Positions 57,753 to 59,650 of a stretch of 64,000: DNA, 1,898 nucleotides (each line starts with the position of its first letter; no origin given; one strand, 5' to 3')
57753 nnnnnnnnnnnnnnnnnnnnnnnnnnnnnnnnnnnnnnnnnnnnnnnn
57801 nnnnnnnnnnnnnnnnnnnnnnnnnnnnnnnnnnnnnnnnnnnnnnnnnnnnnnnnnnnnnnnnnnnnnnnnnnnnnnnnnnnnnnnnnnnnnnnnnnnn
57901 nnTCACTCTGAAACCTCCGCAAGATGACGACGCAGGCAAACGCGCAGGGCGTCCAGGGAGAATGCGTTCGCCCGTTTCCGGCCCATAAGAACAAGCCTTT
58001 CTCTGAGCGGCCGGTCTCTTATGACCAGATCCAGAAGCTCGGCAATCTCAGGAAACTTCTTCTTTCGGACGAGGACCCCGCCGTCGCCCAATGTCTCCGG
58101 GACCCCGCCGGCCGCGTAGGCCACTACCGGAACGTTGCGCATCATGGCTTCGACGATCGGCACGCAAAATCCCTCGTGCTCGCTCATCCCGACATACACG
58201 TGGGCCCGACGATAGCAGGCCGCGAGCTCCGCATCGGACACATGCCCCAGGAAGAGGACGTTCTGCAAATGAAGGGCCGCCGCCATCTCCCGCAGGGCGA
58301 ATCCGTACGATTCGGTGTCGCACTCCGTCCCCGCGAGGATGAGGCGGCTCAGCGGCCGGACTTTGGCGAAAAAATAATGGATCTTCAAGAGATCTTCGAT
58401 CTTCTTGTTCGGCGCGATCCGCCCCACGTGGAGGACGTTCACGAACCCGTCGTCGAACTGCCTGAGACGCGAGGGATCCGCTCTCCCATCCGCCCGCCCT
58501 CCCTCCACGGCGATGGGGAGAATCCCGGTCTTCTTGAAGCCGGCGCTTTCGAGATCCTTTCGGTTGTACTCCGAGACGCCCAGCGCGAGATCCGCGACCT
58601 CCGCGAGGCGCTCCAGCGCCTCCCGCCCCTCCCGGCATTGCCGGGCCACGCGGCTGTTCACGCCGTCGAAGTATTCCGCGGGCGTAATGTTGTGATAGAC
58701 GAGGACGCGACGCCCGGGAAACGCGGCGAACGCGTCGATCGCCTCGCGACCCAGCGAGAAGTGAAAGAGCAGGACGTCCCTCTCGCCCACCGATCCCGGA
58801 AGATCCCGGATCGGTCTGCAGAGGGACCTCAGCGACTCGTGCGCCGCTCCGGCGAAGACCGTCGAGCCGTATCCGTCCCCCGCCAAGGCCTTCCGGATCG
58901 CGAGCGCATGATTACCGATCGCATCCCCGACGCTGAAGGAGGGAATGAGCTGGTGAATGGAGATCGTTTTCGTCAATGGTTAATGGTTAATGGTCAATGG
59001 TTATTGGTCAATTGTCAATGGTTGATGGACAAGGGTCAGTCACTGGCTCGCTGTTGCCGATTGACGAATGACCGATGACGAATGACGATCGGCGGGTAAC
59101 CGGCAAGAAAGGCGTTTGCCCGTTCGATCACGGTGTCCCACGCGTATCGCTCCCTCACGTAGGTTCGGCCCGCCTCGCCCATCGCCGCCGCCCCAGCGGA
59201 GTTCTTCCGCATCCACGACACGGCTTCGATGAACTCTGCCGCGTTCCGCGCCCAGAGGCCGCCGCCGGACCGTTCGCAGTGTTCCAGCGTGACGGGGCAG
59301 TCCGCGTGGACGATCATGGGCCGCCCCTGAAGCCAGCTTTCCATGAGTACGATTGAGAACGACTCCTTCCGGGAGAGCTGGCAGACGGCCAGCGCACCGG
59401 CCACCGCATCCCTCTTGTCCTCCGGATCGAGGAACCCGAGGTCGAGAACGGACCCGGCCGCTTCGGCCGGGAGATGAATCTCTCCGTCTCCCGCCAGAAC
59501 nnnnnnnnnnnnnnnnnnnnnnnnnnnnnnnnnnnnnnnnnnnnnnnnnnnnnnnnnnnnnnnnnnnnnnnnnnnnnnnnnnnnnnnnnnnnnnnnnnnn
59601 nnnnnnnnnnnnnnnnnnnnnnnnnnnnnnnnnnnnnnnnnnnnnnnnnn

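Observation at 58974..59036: Intergenic spacer made entirely of a 7-bp AT-rich tandem repeat, fused to a TTG start codon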

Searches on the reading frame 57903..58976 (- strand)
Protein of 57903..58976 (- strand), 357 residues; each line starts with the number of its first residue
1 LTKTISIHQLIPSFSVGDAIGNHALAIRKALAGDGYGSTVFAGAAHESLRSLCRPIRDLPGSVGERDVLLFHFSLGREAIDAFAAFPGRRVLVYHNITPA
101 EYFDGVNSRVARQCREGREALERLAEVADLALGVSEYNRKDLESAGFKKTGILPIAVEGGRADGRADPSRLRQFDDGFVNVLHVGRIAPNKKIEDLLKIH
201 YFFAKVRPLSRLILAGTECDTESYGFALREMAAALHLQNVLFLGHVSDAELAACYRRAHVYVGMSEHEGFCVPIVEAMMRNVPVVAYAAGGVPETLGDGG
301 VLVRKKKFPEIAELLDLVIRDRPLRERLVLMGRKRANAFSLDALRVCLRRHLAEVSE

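Call 7: search_protein_families(library=pfam, proteins=[window:57903-58976:-])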
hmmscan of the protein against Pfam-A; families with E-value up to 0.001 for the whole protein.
window:57903-58976:- (357 aa): 4 families
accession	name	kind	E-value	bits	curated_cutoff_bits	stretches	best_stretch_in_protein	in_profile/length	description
PF00534.26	Glycos_transf_1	-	2e-25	89.8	26.4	1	180-334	17-171/172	Glycosyl transferases group 1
PF13692.12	Glyco_trans_1_4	-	8.4e-20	71.9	27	1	180-316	3-137/142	Glycosyl transferases group 1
PF20706.3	GT4-conflict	-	3e-08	33.5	26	1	75-299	92-323/385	Family 4 Glycosyltransferase in conflict systems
PF13524.12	Glyco_trans_1_2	-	1e-05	26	25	1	233-337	27-130/144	Glycosyl transferase-like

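Call 10: find_encoding_contigs(protein=window:57903-58976:-, flank=3000, max_places=10)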
Protein window:57903-58976:- (357 aa): 2 contigs read that carry it; 1 place shown.
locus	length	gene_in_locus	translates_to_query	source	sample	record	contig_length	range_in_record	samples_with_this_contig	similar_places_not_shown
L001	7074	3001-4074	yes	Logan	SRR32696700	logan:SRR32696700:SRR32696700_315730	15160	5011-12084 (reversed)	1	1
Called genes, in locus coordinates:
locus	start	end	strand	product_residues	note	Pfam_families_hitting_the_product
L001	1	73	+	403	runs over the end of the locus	PF13439:Glyco_transf_4, PF13579:Glyco_trans_4_4 (weak), PF00534:Glycos_transf_1, PF13692:Glyco_trans_1_4, PF13524:Glyco_trans_1_2 (weak), PF20706:GT4-conflict (weak)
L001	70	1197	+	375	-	PF07021:MetW, PF13489:Methyltransf_23, PF13847:Methyltransf_31, PF08241:Methyltransf_11, PF08242:Methyltransf_12, PF13649:Methyltransf_25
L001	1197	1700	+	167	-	-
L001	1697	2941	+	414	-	PF13524:Glyco_trans_1_2 (faint), PF00534:Glycos_transf_1, PF13692:Glyco_trans_1_4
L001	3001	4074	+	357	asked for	PF20706:GT4-conflict, PF00534:Glycos_transf_1, PF13692:Glyco_trans_1_4, PF13524:Glyco_trans_1_2 (faint)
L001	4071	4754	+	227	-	PF00535:Glycos_transf_2, PF10111:Glyco_tranf_2_2 (weak), PF13641:Glyco_tranf_2_3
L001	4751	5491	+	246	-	PF13641:Glyco_tranf_2_3 (weak), PF00535:Glycos_transf_2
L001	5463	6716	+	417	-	PF00155:Aminotran_1_2, PF00266:Aminotran_5 (weak), PF01041:DegT_DnrJ_EryC1, PF01212:Beta_elim_lyase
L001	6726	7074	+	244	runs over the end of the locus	PF01209:Ubie_methyltran, PF13489:Methyltransf_23, PF13847:Methyltransf_31, PF08241:Methyltransf_11, PF08242:Methyltransf_12, PF13649:Methyltransf_25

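Call 17: find_homologous_proteins(query=window:57903-58976:-, max_evalue=1e-20)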
Query window:57903-58976:- (357 aa): 3719 proteins with E <= 1e-20 among 8000 candidates; the best 120 are listed.
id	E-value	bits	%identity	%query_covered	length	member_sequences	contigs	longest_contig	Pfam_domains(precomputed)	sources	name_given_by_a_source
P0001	2.4e-232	788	100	100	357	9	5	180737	PF00534.27,PF13524.13,PF20706.4,PF13692.13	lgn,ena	-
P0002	1.9e-177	607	77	99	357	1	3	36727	PF00534.27,PF13524.13,PF20706.4,PF13692.13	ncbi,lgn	-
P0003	9.9e-149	513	65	97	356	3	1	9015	PF00534.27,PF13524.13,PF20706.4,PF13692.13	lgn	-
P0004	2.9e-146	505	65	97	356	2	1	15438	PF00534.27,PF13524.13,PF20706.4,PF13692.13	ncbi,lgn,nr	ncbi:MAG: glycosyltransferase [Nitrospirae bacterium]|nr:glycosyltransferase [Nitrospirota bacterium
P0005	5.6e-146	504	64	97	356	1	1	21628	PF00534.27,PF13524.13,PF20706.4,PF13692.13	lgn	-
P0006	3.6e-145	501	65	97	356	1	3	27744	PF00534.27,PF13524.13,PF20706.4,PF13692.13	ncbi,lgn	-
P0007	7.0e-144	497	64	98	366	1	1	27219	PF00534.27,PF20706.4,PF13692.13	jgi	jgi:glycosyltransferase involved in cell wall biosynthesis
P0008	9.9e-117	408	54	97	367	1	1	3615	PF00534.27,PF13524.13,PF20706.4,PF13692.13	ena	-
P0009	2.4e-101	357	51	91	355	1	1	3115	PF00534.27,PF20706.4,PF13692.13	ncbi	ncbi:MAG: glycosyltransferase family 4 protein [Candidatus Binatia bacterium]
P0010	2.5e-101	357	51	97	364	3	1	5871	PF00534.27,PF20706.4,PF13692.13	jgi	jgi:glycosyltransferase involved in cell wall biosynthesis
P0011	4.5e-101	356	51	98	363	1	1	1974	PF00534.27,PF20706.4,PF13692.13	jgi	jgi:glycosyltransferase involved in cell wall biosynthesis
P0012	2.8e-100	354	50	98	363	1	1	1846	PF00534.27,PF20706.4,PF13692.13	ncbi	-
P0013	3.9e-100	353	51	98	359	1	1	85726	PF00534.27,PF13524.13,PF20706.4,PF13692.13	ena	-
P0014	3.9e-100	353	52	95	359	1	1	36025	PF00534.27,PF13524.13,PF20706.4,PF13692.13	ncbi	-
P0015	5.2e-100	353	51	99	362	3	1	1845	PF00534.27,PF13692.13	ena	-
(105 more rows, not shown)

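Call 18: find_encoding_contigs(protein=P0002, flank=4000, max_places=4)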
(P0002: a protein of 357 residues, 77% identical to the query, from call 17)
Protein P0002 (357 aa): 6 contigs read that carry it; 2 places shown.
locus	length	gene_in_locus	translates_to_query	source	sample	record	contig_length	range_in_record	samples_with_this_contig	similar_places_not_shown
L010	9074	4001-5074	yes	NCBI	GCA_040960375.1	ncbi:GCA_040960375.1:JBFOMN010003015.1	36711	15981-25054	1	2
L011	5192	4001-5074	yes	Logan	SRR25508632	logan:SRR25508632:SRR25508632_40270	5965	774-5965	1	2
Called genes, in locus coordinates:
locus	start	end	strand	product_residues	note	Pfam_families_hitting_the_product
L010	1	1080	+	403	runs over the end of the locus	PF13439:Glyco_transf_4, PF13579:Glyco_trans_4_4 (weak), PF20706:GT4-conflict (weak), PF00534:Glycos_transf_1, PF13692:Glyco_trans_1_4, PF13524:Glyco_trans_1_2 (weak)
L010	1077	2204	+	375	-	PF07021:MetW, PF13489:Methyltransf_23, PF13847:Methyltransf_31 (weak), PF08241:Methyltransf_11, PF08242:Methyltransf_12, PF13649:Methyltransf_25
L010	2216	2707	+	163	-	-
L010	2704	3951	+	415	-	PF13579:Glyco_trans_4_4 (weak), PF00534:Glycos_transf_1, PF13524:Glyco_trans_1_2 (weak), PF13692:Glyco_trans_1_4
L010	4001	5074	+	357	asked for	PF20706:GT4-conflict (weak), PF00534:Glycos_transf_1, PF13692:Glyco_trans_1_4, PF13524:Glyco_trans_1_2 (weak)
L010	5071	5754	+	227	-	PF00535:Glycos_transf_2, PF13641:Glyco_tranf_2_3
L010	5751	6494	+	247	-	PF13641:Glyco_tranf_2_3, PF00535:Glycos_transf_2, PF12804:NTP_transf_3 (faint)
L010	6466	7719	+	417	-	PF00155:Aminotran_1_2, PF00266:Aminotran_5 (faint), PF01041:DegT_DnrJ_EryC1, PF01212:Beta_elim_lyase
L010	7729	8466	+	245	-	PF01209:Ubie_methyltran (weak), PF13489:Methyltransf_23, PF13847:Methyltransf_31, PF08241:Methyltransf_11, PF08242:Methyltransf_12, PF13649:Methyltransf_25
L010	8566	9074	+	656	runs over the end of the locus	PF13231:PMT_2, PF00754:F5_F8_type_C (weak)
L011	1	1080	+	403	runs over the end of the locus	PF13439:Glyco_transf_4, PF13579:Glyco_trans_4_4 (weak), PF20706:GT4-conflict (weak), PF00534:Glycos_transf_1, PF13692:Glyco_trans_1_4, PF13524:Glyco_trans_1_2 (weak)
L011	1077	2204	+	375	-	PF07021:MetW, PF13489:Methyltransf_23, PF13847:Methyltransf_31 (weak), PF08241:Methyltransf_11, PF08242:Methyltransf_12, PF13649:Methyltransf_25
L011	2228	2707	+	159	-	-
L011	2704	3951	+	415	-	PF13579:Glyco_trans_4_4 (weak), PF00534:Glycos_transf_1, PF13524:Glyco_trans_1_2 (weak), PF13692:Glyco_trans_1_4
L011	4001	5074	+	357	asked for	PF20706:GT4-conflict (weak), PF00534:Glycos_transf_1, PF13692:Glyco_trans_1_4, PF13524:Glyco_trans_1_2 (weak)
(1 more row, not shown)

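Call 19: find_encoding_contigs(protein=P0006, flank=4000, max_places=3)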
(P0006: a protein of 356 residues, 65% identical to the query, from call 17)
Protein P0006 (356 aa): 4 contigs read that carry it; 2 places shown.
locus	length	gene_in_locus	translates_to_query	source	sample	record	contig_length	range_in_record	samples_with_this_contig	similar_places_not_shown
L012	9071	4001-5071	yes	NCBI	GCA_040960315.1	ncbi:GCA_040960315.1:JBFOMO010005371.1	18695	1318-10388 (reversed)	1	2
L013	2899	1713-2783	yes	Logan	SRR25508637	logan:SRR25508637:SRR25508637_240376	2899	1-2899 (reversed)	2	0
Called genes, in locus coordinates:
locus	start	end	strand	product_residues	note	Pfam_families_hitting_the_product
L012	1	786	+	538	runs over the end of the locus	-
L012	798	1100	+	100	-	-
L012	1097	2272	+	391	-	PF13439:Glyco_transf_4 (faint), PF20706:GT4-conflict, PF00534:Glycos_transf_1, PF13692:Glyco_trans_1_4, PF13524:Glyco_trans_1_2 (weak)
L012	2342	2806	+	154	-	-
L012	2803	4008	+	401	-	PF13579:Glyco_trans_4_4 (weak), PF00534:Glycos_transf_1, PF13692:Glyco_trans_1_4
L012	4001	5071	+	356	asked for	PF20706:GT4-conflict, PF00534:Glycos_transf_1, PF13692:Glyco_trans_1_4, PF13524:Glyco_trans_1_2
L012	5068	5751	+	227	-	PF00535:Glycos_transf_2, PF13641:Glyco_tranf_2_3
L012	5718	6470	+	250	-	PF00535:Glycos_transf_2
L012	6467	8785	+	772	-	PF13231:PMT_2, PF00754:F5_F8_type_C (weak), PF22633:F5_F8_type_C_2 (weak)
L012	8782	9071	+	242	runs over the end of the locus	PF00535:Glycos_transf_2, PF13641:Glyco_tranf_2_3 (weak)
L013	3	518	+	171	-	?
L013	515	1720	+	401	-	PF13579:Glyco_trans_4_4 (weak), PF00534:Glycos_transf_1, PF13692:Glyco_trans_1_4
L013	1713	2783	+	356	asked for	PF20706:GT4-conflict, PF00534:Glycos_transf_1, PF13692:Glyco_trans_1_4, PF13524:Glyco_trans_1_2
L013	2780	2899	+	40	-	?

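Call 20: find_encoding_contigs(protein=P0007, flank=4000, max_places=3)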
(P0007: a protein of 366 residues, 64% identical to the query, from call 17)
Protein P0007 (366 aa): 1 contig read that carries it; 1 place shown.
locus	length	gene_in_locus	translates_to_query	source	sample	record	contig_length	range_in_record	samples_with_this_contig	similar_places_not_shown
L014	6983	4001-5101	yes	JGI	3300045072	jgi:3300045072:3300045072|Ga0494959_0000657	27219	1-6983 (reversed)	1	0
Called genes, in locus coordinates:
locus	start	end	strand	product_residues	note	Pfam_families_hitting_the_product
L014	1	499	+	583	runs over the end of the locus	PF00953:Glycos_transf_4, PF13727:CoA_binding_3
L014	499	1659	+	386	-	PF13231:PMT_2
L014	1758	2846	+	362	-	PF20706:GT4-conflict (weak), PF00534:Glycos_transf_1, PF13692:Glyco_trans_1_4, PF13524:Glyco_trans_1_2 (weak)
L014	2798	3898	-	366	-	PF01073:3Beta_HSD, PF01370:Epimerase, PF02719:Polysacc_synt_2, PF04321:RmlD_sub_bind, PF16363:GDP_Man_Dehyd, PF07993:NAD_binding_4, PF02719:Polysacc_synt_2 (weak)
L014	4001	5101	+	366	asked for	PF20706:GT4-conflict (weak), PF00534:Glycos_transf_1, PF13692:Glyco_trans_1_4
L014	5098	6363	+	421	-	PF13489:Methyltransf_23, PF07021:MetW, PF13649:Methyltransf_25, PF13847:Methyltransf_31 (weak), PF08241:Methyltransf_11, PF08242:Methyltransf_12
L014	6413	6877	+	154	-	-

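Call 27: find_encoding_contigs(protein=P0004, flank=3000, max_places=2)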
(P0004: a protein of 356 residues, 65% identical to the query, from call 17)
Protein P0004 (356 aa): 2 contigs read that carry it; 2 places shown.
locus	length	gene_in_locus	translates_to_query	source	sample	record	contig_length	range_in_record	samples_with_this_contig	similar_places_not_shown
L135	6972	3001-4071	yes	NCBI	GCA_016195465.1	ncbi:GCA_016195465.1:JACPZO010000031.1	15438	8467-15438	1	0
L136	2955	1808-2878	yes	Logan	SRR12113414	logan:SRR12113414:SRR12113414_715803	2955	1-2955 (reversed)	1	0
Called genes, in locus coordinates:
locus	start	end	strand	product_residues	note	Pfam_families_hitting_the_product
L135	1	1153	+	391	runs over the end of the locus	PF13439:Glyco_transf_4 (faint), PF20706:GT4-conflict (weak), PF00534:Glycos_transf_1, PF13692:Glyco_trans_1_4, PF13524:Glyco_trans_1_2 (weak)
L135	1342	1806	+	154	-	-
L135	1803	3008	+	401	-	PF00534:Glycos_transf_1, PF13692:Glyco_trans_1_4, PF13524:Glyco_trans_1_2 (weak)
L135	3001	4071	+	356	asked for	PF20706:GT4-conflict, PF00534:Glycos_transf_1, PF13692:Glyco_trans_1_4, PF13524:Glyco_trans_1_2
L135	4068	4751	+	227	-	PF00535:Glycos_transf_2, PF13641:Glyco_tranf_2_3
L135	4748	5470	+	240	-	PF00535:Glycos_transf_2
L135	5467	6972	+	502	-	PF13231:PMT_2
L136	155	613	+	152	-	-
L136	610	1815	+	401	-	PF00534:Glycos_transf_1, PF13692:Glyco_trans_1_4, PF13524:Glyco_trans_1_2 (weak)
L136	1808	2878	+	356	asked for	PF20706:GT4-conflict, PF00534:Glycos_transf_1, PF13692:Glyco_trans_1_4, PF13524:Glyco_trans_1_2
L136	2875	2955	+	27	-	?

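Call 28: find_encoding_contigs(protein=P0005, flank=3000, max_places=2)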
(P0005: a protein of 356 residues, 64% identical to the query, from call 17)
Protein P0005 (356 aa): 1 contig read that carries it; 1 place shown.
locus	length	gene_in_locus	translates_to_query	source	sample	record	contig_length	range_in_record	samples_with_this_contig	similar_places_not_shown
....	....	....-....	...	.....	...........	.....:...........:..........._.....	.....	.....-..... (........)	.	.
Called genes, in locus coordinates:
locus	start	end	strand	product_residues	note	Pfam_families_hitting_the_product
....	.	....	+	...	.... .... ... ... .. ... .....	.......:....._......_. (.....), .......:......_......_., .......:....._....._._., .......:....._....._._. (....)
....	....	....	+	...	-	-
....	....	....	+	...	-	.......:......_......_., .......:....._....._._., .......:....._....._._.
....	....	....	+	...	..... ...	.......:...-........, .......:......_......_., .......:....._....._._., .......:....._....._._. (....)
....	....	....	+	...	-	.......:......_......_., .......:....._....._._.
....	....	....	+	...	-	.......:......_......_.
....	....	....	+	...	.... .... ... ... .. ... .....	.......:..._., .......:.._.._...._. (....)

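Call 29: find_encoding_contigs(protein=P0003, flank=3000, max_places=2)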
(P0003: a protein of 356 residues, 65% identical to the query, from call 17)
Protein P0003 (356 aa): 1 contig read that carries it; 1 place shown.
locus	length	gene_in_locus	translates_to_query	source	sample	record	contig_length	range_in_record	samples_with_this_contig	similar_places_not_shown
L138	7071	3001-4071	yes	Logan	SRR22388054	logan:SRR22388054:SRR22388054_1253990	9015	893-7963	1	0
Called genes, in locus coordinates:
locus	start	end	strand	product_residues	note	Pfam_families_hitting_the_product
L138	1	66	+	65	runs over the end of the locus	-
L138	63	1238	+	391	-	PF13439:Glyco_transf_4 (faint), PF20706:GT4-conflict (faint), PF00534:Glycos_transf_1, PF13692:Glyco_trans_1_4, PF13524:Glyco_trans_1_2 (weak)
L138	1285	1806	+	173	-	-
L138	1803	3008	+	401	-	PF00534:Glycos_transf_1, PF13692:Glyco_trans_1_4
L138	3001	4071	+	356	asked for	PF20706:GT4-conflict, PF00534:Glycos_transf_1, PF13692:Glyco_trans_1_4, PF13524:Glyco_trans_1_2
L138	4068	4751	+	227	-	PF00535:Glycos_transf_2, PF13641:Glyco_tranf_2_3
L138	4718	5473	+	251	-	PF00535:Glycos_transf_2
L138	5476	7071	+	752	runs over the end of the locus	PF13231:PMT_2, PF00754:F5_F8_type_C (weak)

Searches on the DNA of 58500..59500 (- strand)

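Call 16: search_rna_families(source=window, start=58500, end=59500, threshold=evalue, max_evalue=1)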
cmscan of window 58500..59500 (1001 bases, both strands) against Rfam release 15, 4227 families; matches with E-value up to 1: 3.
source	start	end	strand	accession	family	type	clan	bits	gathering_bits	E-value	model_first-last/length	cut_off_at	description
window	58773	58830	-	RF03900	mir-9242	Gene; miRNA;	-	28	62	0.018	1-66/66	no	mir-9242 microRNA precursor family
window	58773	58830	+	RF03900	mir-9242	Gene; miRNA;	-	21.5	62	0.65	1-66/66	no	mir-9242 microRNA precursor family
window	58789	58815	+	RF00381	Antizyme_FSE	Cis-reg; frameshift_element;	-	17.6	40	0.98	12-38/59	no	Antizyme RNA frameshifting stimulation element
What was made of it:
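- Tried and rejected: Rfam scan of 58500..59500 at a permissive threshold found only chance-level hits (call 16).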

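Call 62: search_dna_similar(query=window:58950-59110:-, collection=plasmids, mode=distant, max_evalue=0.001, max_rows=8)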
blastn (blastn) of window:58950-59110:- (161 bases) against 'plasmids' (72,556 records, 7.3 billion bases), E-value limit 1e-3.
No match.

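Call 63: search_dna_similar(query=window:58950-59110:-, collection=phages, mode=distant, max_evalue=0.001, max_rows=8)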
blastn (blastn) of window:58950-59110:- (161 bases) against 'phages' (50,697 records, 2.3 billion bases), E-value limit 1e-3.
Records with a match: 2; places in all: 2; records where one place covers at least 80% of the query: 0.
Best place of each record, by identity: 80-90% 2.
By first word of the organism name: Vibrio 2.
By host as written in the record: Vibrio sp. 1; Vibrio cyclitrophicus 1.
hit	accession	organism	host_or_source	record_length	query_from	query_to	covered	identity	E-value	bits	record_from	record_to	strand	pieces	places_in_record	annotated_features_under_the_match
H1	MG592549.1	Vibrio phage 1.183.O._10N.286.48.B7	Vibrio sp.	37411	88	134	29%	83.0%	3e-4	50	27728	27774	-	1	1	protein of unknown function DUF1376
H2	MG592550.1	Vibrio phage 1.184.A._10N.286.49.A5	Vibrio cyclitrophicus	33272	88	134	29%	83.0%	3e-4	50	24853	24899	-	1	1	protein of unknown function DUF1376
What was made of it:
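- Tried and rejected: Against phages it gave only a marginal 47-nt match inside a Vibrio phage DUF1376 gene (calls 62, 63).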
